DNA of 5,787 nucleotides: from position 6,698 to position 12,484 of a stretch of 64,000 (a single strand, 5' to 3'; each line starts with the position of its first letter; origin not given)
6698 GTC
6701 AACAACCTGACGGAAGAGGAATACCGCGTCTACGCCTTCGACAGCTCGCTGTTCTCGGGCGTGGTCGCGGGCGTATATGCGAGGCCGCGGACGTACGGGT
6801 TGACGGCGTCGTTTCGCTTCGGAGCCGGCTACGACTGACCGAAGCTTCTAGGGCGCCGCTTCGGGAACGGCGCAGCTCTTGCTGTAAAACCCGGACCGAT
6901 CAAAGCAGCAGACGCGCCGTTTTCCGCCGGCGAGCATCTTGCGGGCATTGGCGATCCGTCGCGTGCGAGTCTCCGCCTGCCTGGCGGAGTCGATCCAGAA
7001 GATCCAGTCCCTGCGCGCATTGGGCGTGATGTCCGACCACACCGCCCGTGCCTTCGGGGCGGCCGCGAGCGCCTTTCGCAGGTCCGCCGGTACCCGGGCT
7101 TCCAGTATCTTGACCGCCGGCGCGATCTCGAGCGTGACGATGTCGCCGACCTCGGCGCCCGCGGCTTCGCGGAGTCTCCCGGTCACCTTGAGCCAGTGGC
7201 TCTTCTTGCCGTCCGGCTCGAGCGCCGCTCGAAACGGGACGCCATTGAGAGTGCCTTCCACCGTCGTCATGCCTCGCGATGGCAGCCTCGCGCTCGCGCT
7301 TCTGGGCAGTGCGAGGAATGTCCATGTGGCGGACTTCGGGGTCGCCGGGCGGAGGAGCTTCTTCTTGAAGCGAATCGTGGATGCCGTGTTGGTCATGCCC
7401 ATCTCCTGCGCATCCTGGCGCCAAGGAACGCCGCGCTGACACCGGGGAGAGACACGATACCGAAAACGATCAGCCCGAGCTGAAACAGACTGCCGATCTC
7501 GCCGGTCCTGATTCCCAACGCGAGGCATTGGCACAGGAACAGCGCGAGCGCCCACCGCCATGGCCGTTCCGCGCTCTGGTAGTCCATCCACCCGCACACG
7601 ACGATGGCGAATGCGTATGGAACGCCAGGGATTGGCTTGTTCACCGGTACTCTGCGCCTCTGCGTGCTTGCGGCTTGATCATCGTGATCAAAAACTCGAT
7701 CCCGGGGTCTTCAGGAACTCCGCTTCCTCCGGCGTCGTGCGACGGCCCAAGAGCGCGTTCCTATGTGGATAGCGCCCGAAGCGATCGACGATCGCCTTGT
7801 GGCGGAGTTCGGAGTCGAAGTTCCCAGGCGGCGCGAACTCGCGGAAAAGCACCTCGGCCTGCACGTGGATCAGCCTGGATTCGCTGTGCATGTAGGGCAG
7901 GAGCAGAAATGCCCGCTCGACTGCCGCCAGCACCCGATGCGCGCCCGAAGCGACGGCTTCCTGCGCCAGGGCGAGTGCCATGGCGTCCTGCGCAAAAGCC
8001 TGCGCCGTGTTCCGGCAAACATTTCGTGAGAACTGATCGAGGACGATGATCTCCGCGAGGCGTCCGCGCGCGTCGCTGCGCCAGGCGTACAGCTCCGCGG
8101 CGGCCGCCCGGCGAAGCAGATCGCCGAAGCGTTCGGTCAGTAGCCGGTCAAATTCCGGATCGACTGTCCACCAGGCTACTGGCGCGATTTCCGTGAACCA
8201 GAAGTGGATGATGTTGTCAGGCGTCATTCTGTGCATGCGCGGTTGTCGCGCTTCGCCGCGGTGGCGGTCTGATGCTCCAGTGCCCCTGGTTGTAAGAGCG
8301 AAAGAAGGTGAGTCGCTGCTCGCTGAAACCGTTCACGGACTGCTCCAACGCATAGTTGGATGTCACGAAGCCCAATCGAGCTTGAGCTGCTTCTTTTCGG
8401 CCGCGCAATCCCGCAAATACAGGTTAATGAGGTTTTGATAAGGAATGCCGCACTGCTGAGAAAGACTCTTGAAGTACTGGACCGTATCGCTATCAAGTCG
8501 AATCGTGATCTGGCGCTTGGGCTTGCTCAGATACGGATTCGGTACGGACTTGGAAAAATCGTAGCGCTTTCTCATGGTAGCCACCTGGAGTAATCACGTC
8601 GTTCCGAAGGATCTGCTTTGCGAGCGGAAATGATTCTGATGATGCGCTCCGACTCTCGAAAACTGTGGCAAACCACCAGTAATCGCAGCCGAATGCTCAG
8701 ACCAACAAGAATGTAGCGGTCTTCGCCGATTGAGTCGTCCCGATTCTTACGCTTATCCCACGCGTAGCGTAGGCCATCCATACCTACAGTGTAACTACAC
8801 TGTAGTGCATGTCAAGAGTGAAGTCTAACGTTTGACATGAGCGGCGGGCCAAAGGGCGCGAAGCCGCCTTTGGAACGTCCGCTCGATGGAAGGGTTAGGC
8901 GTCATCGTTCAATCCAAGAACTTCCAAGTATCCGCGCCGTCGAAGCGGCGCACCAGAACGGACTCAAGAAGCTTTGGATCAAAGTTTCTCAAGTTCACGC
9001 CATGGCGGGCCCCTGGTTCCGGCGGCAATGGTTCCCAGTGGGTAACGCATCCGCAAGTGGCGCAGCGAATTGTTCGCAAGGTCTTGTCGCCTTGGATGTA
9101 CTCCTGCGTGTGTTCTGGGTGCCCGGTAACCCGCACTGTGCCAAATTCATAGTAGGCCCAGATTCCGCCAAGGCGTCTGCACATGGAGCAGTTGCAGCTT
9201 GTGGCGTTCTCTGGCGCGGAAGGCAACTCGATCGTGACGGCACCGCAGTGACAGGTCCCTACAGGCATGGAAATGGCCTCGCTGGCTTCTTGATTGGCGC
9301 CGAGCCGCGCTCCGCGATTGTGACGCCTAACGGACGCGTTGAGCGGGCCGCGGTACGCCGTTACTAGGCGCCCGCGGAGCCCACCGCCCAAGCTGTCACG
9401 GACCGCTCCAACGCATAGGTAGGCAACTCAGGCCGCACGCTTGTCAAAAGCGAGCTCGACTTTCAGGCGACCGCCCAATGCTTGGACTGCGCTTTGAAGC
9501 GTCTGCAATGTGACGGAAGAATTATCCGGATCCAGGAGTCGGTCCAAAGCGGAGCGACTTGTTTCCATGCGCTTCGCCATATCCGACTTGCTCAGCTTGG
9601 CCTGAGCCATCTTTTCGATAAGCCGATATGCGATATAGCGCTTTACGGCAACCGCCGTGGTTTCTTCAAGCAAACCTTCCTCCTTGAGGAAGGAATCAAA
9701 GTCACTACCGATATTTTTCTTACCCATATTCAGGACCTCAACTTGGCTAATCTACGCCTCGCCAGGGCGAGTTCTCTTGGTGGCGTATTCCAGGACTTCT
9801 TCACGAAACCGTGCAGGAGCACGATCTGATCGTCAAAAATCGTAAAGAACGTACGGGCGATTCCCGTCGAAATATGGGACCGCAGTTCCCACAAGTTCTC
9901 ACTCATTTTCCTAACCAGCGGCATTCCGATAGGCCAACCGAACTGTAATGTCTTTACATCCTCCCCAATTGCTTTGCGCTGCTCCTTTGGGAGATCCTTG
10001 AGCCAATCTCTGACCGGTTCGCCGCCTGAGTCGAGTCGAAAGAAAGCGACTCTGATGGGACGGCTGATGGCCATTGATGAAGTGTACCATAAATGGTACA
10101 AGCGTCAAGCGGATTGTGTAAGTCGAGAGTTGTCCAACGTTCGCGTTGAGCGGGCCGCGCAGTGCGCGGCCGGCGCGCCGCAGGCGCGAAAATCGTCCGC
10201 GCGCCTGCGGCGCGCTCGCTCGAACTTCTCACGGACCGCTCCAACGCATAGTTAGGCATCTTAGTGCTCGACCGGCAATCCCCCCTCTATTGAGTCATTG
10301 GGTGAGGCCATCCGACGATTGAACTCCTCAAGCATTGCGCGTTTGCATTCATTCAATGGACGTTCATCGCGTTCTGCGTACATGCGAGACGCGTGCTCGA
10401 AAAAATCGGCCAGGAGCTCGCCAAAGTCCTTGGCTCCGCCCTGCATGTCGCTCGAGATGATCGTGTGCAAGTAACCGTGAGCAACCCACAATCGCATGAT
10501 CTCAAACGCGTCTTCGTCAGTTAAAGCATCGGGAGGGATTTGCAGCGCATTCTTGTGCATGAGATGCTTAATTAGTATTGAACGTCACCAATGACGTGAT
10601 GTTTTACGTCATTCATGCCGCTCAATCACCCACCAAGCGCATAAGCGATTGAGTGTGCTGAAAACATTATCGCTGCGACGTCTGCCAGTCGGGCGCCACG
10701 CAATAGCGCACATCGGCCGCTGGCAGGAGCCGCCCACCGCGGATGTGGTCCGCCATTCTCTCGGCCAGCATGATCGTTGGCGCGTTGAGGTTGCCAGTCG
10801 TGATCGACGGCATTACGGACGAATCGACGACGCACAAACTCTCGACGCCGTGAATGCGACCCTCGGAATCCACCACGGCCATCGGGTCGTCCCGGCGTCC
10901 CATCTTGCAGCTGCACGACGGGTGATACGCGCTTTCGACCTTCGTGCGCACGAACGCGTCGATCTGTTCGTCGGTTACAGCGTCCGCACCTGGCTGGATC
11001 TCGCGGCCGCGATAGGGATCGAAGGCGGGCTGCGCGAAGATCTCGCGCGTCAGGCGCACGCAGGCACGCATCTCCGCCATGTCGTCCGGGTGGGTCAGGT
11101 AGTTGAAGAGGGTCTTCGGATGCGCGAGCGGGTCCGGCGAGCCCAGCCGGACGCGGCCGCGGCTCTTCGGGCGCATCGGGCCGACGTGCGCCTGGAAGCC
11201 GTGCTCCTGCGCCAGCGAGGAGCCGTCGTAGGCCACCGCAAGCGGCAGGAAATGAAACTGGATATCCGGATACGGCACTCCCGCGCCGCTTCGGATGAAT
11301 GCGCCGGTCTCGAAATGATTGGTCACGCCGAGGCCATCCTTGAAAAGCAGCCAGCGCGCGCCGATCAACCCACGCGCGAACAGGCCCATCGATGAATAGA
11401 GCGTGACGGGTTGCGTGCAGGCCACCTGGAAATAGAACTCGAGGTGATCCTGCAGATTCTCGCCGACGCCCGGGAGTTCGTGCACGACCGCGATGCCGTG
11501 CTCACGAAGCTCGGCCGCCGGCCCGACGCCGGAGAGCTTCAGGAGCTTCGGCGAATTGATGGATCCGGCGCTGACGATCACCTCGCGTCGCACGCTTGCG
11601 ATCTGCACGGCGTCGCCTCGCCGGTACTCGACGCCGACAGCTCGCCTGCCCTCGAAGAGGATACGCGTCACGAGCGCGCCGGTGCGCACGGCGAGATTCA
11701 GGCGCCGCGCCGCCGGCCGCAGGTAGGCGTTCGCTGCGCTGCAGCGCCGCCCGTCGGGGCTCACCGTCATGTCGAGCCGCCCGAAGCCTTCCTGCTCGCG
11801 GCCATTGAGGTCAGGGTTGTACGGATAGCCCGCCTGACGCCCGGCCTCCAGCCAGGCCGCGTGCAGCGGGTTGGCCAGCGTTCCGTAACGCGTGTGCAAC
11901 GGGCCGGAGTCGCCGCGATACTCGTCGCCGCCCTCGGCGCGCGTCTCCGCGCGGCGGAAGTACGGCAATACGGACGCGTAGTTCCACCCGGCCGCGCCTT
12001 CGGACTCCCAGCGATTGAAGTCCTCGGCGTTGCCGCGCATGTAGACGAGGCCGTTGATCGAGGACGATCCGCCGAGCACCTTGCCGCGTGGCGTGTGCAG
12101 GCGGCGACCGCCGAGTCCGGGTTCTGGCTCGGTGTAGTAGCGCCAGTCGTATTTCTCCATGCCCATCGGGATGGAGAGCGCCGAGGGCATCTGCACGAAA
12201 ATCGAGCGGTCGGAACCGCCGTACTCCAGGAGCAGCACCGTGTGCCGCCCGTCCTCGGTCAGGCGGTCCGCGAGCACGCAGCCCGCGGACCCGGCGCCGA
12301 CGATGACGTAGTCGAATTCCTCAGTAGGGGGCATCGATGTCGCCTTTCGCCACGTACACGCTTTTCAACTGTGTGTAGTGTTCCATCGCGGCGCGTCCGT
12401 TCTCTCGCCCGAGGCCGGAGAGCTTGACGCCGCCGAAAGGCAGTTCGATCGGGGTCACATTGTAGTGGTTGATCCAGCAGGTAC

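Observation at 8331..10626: Integron-type cassette array with attC sites but no integrase (CALIN), butted against the 3' end of betA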

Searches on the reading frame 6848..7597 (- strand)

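Call 7: search_protein_families(library=pfam, proteins=[window:6848-7597:-], max_evalue=0.01)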
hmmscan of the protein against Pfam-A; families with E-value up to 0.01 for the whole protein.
window:6848-7597:- (249 aa): 2 families
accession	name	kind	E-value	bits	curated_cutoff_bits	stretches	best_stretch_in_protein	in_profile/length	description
PF13376.11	OmdA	-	9.9e-20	70.7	25.6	1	166-224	1-59/60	Bacteriocin-protection, YdeI or OmpD-Associated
PF08922.17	DUF1905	-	1.5e-18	67.1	24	1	80-158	4-81/81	Domain of unknown function (DUF1905)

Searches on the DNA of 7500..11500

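Call 5: search_rna_families(source=window, start=7500, end=11500, threshold=evalue, max_evalue=10)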
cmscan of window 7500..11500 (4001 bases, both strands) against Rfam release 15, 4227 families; matches with E-value up to 10: 6.
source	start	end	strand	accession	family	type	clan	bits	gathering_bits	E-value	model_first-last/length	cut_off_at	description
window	10161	10226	+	RF04104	MIR918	Gene; miRNA;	-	23.5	268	0.39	1-265/265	no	MIR918 microRNA precursor family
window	10128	10261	-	RF04104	MIR918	Gene; miRNA;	-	21.1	268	1.3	51-215/265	no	MIR918 microRNA precursor family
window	10158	10229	+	RF04002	MIR6143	Gene; miRNA;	-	19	75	5.1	1-89/89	no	MIR6143 microRNA precursor family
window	7556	7609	-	RF00498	EAV_LTH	Cis-reg; leader;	-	18.2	70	1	1-45/45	no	Equine arteritis virus leader TRS hairpin (LTH)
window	9576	9703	+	RF00844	mir-67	Gene; miRNA;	-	15.6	53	9.6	1-84/84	no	mir-67 microRNA precursor family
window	10073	10243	-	RF02690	BTH_s1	Gene; sRNA;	-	13.3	74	6.9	1-205/205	no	Burkholderia sRNA 1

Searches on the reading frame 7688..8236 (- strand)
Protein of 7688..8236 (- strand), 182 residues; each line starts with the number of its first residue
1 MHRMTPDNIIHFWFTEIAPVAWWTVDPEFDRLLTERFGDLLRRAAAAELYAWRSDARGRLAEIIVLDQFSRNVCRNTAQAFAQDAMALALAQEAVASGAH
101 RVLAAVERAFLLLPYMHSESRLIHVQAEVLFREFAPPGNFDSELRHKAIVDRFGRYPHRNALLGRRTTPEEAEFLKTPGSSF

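Call 7: search_protein_families(library=pfam, proteins=[window:7688-8236:-], max_evalue=0.01)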
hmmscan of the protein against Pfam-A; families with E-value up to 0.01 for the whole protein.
window:7688-8236:- (182 aa): 1 family
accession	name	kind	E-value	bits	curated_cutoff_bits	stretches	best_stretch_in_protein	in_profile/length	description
PF06041.17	DUF924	-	2e-58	198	27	1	9-179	1-180/180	Bacterial protein of unknown function (DUF924)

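Call 9: find_encoding_contigs(protein=window:7688-8236:-, flank=10000, max_places=10)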
Protein window:7688-8236:- (182 aa): 2 contigs read that carry it; 2 places shown.
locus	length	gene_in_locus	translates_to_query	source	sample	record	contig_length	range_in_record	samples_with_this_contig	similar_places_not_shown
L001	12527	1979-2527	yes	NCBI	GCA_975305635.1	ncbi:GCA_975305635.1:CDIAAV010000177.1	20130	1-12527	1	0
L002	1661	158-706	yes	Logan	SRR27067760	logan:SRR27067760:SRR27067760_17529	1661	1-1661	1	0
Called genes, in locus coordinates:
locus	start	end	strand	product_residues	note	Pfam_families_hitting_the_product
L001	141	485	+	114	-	PF05973:Gp49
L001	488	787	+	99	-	PF13744:HTH_37 (weak)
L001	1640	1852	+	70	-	PF12441:CopG_antitoxin (weak), PF14384:BrnA_antitoxin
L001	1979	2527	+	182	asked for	PF06041:DUF924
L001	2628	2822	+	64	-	-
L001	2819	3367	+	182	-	PF08922:DUF1905, PF13376:OmdA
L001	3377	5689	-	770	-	PF07715:Plug, PF00593:TonB_dep_Rec_b-barrel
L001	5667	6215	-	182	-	PF04268:SoxG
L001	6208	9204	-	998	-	PF13510:Fer2_4, PF00890:FAD_binding_2 (weak), PF07992:Pyr_redox_2, PF12831:FAD_oxidored, PF13738:Pyr_redox_3 (faint), PF17806:SO_alpha_A3, PF01571:GCV_T, PF08669:GCV_T_C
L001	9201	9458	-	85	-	PF04267:SoxD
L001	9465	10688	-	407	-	PF01266:DAO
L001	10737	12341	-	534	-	-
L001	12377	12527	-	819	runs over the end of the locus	PF00890:FAD_binding_2 (weak), PF01266:DAO, PF07992:Pyr_redox_2 (faint), PF13454:NAD_binding_9 (faint), PF13738:Pyr_redox_3 (faint), PF16350:FAO_M, PF01571:GCV_T, PF08669:GCV_T_C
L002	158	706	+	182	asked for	PF06041:DUF924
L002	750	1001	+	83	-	-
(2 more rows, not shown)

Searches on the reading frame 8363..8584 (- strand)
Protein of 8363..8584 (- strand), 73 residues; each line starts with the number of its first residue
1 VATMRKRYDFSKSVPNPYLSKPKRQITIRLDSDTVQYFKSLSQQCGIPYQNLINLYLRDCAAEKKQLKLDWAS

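Call 7: search_protein_families(library=pfam, proteins=[window:8363-8584:-], max_evalue=0.01)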
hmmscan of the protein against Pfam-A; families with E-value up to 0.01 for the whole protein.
window:8363-8584:- (73 aa): 2 families
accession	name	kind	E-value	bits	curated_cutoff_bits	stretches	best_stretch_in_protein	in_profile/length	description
PF14384.12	BrnA_antitoxin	-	8.3e-09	36.2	26.1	1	15-59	25-66/68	BrnA antitoxin of type II toxin-antitoxin system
PF12441.14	CopG_antitoxin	-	2e-06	28.9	28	1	8-59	24-78/79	CopG antitoxin of type II toxin-antitoxin system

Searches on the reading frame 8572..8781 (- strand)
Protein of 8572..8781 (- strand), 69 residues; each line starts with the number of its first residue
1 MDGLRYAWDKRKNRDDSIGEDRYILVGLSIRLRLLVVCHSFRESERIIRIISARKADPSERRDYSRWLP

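Call 7: search_protein_families(library=pfam, proteins=[window:8572-8781:-], max_evalue=0.01)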
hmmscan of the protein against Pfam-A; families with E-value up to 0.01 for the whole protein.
window:8572-8781:- (69 aa): 1 family
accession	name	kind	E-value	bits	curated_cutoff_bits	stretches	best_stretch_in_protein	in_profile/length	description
PF04365.19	BrnT_toxin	-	3.6e-12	46.9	34.5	1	14-60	32-77/77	Ribonuclease toxin, BrnT, of type II toxin-antitoxin system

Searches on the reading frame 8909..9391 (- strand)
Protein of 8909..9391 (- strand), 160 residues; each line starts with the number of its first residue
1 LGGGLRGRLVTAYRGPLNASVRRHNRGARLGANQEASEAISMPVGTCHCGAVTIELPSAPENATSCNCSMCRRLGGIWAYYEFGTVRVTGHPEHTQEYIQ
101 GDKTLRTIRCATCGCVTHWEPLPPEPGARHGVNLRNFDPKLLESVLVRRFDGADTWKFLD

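Call 7: search_protein_families(library=pfam, proteins=[window:8909-9391:-], max_evalue=0.01)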
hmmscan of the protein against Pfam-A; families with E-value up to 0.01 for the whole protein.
window:8909-9391:- (160 aa): 1 family
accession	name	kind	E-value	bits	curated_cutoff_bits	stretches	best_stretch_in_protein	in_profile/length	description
PF04828.22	GFA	-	1.3e-10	41.9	24.3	1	44-120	3-84/115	Glutathione-dependent formaldehyde-activating enzyme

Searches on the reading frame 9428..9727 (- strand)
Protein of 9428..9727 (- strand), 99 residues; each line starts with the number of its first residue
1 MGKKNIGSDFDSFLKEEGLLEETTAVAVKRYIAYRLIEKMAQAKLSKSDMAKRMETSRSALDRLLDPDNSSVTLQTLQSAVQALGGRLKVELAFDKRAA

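Call 7: search_protein_families(library=pfam, proteins=[window:9428-9727:-], max_evalue=0.01)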
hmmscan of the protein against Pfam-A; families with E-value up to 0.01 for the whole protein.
window:9428-9727:- (99 aa): 2 families
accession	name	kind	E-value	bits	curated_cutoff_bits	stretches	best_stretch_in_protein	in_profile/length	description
PF13744.12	HTH_37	-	2.3e-06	27.8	27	1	22-91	9-78/80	Helix-turn-helix domain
PF13443.12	HTH_26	-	8.2e-05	23.2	22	1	35-79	1-45/63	Cro/C1-type HTH DNA-binding domain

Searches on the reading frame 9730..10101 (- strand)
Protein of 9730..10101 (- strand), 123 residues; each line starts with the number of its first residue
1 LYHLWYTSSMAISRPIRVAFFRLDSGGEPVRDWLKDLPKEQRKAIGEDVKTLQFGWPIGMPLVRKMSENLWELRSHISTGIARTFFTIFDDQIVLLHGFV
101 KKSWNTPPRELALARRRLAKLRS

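Call 7: search_protein_families(library=pfam, proteins=[window:9730-10101:-], max_evalue=0.01)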
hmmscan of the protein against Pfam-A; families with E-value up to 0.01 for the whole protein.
window:9730-10101:- (123 aa): 1 family
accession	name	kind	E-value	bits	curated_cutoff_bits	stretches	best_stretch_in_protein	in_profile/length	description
PF05973.20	Gp49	-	5.9e-22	78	23.9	1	32-118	1-89/90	Phage derived protein Gp49-like (DUF891)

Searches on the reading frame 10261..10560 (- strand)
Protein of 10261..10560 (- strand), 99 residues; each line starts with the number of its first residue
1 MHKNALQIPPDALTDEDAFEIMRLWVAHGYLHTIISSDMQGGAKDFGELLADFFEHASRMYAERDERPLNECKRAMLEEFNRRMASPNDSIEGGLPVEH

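Call 7: search_protein_families(library=pfam, proteins=[window:10261-10560:-], max_evalue=0.01)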
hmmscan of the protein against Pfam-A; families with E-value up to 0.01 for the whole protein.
window:10261-10560:- (99 aa): 1 family
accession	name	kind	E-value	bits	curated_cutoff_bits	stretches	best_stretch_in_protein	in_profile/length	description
PF16826.10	DUF5076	-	5.1e-24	84.5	25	1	5-87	1-83/84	Domain of unknown function (DUF5076)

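Call 10: find_encoding_contigs(protein=window:10261-10560:-, flank=10000, max_places=10)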
Protein window:10261-10560:- (99 aa): 2 contigs read that carry it; 2 places shown.
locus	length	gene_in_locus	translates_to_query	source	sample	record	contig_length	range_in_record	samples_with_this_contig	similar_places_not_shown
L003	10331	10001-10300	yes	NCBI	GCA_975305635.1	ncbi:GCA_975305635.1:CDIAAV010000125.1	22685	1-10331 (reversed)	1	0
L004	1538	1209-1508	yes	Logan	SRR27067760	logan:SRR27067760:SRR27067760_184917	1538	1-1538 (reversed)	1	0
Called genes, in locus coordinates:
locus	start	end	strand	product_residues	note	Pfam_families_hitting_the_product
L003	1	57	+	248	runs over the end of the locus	PF00702:Hydrolase, PF12710:HAD, PF13419:HAD_2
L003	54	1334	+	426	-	PF07690:MFS_1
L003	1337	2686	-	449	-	PF07690:MFS_1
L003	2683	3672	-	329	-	PF03009:GDPD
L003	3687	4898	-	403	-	PF00005:ABC_tran, PF13304:AAA_21 (faint)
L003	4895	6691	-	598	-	PF04069:OpuAC, PF00528:BPD_transp_1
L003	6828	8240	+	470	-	PF00171:Aldedh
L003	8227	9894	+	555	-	PF00732:GMC_oxred_N, PF05199:GMC_oxred_C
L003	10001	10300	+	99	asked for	PF16826:DUF5076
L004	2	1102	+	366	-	?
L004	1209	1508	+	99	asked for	PF16826:DUF5076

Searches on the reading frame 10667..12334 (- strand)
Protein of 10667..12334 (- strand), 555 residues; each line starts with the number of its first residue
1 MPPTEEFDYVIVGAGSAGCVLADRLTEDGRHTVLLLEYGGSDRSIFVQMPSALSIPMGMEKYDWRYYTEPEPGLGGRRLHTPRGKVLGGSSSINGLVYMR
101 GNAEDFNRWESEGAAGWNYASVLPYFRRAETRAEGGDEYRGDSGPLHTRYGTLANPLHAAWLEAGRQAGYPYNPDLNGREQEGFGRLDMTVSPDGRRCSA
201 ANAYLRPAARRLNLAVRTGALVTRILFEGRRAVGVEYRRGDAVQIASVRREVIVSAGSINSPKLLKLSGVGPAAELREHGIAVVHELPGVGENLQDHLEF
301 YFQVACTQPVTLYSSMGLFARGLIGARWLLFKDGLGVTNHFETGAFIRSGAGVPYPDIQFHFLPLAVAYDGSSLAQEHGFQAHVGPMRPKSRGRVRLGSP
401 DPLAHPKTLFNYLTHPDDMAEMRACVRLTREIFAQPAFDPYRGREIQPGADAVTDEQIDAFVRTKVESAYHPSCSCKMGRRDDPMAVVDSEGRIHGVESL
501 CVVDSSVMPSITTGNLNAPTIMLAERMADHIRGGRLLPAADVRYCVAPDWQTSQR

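Call 7: search_protein_families(library=pfam, proteins=[window:10667-12334:-], max_evalue=0.01)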
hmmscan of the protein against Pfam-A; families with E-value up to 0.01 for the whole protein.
window:10667-12334:- (555 aa): 8 families
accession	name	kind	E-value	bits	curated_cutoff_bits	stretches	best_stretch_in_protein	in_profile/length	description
PF00732.25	GMC_oxred_N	-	4.1e-56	190.7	23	1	7-298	1-217/218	GMC oxidoreductase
PF05199.19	GMC_oxred_C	-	3.7e-39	134.9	24.6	1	389-524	1-139/139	GMC oxidoreductase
PF01266.30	DAO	-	0.00022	21.3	27.9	0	8-38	1-30/353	FAD dependent oxidoreductase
PF00890.30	FAD_binding_2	-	0.0016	18.1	20.4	0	8-42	1-34/414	FAD binding domain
PF13450.12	NAD_binding_8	-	0.0019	18.9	21.9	1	11-37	1-26/68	NAD(P)-binding Rossmann-like domain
PF07992.20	Pyr_redox_2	-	0.0067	16.3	26.1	0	7-38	1-31/291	Pyridine nucleotide-disulphide oxidoreductase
PF05834.18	Lycopene_cycl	-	0.0071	15.9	23.4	0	8-37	1-31/380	Lycopene cyclase protein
PF13738.12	Pyr_redox_3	-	0.0088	15.8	30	0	10-40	1-31/305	Pyridine nucleotide-disulphide oxidoreductase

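Call 40: find_related_loci(query=window:10670-12334:-, collection=metagenome_contigs, flank=8000)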
Query window:10670-12334:- (555 aa) in metagenome_contigs; peptide patterns used: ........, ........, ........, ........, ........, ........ (x = any residue, [..] = any of these).
600 stretches matched a pattern (row limit reached: there are more); 563 encode a relative of the query (tblastn E <= 1e-3); the best 80 are kept; 80 distinct loci.
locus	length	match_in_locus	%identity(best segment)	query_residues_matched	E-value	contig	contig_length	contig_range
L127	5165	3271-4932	81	1-555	0e+0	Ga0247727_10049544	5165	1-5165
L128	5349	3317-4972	81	4-555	0e+0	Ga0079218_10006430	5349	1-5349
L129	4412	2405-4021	83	1-540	0e+0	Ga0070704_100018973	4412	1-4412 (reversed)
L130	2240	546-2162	82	1-540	0e+0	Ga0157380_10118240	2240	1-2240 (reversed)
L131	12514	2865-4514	82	5-555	0e+0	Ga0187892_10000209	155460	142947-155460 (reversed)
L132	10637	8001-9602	83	1-534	0e+0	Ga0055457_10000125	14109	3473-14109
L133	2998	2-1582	84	7-533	0e+0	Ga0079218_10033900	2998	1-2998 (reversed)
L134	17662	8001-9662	81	1-555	0e+0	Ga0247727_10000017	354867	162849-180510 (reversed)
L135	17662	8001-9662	78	1-555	0e+0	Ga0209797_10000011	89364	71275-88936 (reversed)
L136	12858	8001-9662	78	1-555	0e+0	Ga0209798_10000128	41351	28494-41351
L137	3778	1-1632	80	11-554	0e+0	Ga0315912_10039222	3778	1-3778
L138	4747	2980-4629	78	5-555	0e+0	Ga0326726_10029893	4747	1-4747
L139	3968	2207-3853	78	5-554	0e+0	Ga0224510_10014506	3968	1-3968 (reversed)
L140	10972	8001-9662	77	1-555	0e+0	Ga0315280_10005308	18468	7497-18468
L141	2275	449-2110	77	1-555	0e+0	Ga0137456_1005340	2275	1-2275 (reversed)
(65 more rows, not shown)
